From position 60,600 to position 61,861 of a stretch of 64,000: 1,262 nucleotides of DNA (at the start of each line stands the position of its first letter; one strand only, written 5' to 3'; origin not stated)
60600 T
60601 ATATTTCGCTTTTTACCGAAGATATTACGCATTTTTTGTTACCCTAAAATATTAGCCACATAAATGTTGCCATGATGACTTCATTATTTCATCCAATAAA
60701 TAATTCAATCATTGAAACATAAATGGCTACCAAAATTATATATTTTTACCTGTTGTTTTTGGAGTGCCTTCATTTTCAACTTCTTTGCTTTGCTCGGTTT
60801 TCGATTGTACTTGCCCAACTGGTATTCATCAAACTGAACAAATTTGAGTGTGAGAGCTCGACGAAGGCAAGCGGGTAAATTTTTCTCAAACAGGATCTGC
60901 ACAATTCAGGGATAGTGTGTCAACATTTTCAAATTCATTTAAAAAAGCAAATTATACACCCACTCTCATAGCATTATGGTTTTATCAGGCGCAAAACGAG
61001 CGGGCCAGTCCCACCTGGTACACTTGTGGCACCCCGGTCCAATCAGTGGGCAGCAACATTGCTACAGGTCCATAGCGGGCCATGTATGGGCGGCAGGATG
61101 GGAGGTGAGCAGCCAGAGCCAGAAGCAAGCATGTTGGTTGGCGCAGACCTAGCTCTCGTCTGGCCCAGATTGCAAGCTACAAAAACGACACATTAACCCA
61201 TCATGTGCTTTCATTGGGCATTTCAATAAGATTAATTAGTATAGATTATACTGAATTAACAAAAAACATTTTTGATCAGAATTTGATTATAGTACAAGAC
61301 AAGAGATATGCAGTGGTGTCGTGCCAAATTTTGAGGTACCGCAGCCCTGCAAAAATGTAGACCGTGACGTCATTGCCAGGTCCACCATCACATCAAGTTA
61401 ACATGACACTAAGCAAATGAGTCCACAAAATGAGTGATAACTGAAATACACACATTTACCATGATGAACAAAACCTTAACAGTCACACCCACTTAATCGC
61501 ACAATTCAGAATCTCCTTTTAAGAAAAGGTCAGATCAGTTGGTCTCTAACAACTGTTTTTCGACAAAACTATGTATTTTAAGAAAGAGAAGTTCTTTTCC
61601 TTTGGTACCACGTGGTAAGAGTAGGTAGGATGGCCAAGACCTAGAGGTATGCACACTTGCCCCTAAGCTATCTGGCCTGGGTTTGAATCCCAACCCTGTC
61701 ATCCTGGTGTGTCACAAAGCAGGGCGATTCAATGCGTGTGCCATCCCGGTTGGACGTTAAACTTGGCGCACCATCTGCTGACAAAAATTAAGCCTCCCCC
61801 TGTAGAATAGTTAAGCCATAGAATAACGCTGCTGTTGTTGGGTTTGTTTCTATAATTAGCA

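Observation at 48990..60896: Second minus-strand gene upstream of the NWD1-like gene: seven phase-linked exons of an unidentified protein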

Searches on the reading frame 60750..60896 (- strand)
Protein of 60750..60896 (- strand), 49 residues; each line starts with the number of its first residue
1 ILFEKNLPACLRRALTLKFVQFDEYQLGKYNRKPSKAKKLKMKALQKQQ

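Call 5: search_protein_families(library=pfam, max_evalue=1, proteins=[window:60750-60896:-])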
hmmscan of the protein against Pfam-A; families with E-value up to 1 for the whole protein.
seq(49 aa): 1 family
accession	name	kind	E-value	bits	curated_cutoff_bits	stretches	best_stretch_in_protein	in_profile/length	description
PF05731.17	TROVE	-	1.9e-09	37.7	23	1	6-44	131-169/442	TROVE domain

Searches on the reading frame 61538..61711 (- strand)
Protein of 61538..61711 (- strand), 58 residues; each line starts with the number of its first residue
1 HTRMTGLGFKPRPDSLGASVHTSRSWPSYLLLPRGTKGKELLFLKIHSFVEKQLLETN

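Call 26: search_protein_families(library=pfam, max_evalue=10, proteins=[window:61538-61711:-])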
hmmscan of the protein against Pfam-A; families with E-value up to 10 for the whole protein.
seq(58 aa): 1 family
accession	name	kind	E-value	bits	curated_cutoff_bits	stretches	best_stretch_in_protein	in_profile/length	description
PF03723.20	Hemocyanin_C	-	0.12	12.1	26.4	1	23-38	163-178/249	Hemocyanin, ig-like domain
